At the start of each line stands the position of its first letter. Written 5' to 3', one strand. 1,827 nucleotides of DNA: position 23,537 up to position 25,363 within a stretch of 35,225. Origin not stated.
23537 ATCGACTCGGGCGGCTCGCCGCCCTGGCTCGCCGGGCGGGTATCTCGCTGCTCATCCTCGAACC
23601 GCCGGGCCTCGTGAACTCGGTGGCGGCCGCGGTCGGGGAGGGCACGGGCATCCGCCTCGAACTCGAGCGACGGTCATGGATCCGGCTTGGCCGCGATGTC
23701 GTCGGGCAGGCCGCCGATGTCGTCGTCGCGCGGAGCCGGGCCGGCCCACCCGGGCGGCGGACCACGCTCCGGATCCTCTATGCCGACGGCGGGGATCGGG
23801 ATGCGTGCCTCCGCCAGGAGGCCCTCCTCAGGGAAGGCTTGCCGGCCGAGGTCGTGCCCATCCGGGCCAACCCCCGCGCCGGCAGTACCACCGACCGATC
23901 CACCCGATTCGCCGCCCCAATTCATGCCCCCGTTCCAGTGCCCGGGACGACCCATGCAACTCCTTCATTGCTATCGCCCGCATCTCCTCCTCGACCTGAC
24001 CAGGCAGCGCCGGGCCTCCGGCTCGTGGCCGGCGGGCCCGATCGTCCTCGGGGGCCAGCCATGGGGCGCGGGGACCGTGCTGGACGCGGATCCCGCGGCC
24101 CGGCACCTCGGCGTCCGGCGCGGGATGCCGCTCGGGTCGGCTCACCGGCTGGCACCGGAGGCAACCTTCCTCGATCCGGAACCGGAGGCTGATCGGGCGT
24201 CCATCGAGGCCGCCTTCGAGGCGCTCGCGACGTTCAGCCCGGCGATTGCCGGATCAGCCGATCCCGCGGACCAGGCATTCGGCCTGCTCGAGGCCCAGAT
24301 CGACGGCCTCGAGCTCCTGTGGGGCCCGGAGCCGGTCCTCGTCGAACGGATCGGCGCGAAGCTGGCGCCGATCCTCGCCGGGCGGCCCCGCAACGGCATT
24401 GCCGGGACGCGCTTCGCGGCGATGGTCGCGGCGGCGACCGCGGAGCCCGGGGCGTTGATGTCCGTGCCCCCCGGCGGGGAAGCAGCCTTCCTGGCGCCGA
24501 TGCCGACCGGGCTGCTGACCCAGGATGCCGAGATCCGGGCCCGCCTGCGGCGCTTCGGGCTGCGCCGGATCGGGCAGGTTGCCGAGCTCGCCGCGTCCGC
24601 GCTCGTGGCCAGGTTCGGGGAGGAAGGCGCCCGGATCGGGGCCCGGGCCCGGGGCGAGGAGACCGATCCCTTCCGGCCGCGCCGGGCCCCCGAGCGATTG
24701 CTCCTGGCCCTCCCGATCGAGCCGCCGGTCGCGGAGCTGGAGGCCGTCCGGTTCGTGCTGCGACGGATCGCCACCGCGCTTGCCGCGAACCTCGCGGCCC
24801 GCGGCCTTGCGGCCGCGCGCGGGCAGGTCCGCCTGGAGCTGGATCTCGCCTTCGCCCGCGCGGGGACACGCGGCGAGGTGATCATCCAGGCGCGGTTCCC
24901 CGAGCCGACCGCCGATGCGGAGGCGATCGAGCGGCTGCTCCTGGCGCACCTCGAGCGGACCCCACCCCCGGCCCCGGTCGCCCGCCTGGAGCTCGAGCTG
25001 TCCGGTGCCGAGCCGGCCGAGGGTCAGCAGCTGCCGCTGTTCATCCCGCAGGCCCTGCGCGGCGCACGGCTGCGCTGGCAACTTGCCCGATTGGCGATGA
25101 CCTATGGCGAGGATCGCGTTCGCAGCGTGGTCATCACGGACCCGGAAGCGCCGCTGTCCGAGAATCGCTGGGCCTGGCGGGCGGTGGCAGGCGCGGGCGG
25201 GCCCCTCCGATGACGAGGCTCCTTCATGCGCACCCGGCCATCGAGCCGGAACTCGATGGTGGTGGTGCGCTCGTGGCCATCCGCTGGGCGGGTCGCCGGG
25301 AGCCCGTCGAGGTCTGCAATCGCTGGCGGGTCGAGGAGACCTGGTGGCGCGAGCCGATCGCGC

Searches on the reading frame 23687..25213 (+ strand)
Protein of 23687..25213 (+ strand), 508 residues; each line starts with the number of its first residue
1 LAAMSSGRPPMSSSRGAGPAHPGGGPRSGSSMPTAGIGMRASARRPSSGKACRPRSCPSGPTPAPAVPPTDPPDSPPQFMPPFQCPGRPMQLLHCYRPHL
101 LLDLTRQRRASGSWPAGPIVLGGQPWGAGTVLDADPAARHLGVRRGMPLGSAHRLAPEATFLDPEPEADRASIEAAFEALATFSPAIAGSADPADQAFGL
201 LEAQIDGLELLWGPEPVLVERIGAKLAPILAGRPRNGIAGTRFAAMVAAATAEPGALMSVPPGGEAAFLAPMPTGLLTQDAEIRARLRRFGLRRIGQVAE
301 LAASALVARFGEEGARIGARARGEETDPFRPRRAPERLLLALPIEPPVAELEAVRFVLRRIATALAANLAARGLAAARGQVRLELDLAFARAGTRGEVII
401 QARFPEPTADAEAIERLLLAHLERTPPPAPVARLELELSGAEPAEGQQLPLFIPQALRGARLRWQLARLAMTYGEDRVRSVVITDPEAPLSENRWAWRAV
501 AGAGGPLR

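Call 22: search_protein_families(library=pfam, proteins=[window:23687-25213:+], max_evalue=0.001)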
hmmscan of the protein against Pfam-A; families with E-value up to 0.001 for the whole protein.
window:23687-25213:+ (508 aa): 2 families
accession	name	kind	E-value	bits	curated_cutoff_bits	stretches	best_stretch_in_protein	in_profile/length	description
PF00817.25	IMS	-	1.7e-09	38.2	23.2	1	118-249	22-147/148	impB/mucB/samB family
PF11799.13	IMS_C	-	9.9e-07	29.6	20.7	1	346-451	12-109/109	impB/mucB/samB family C-terminal domain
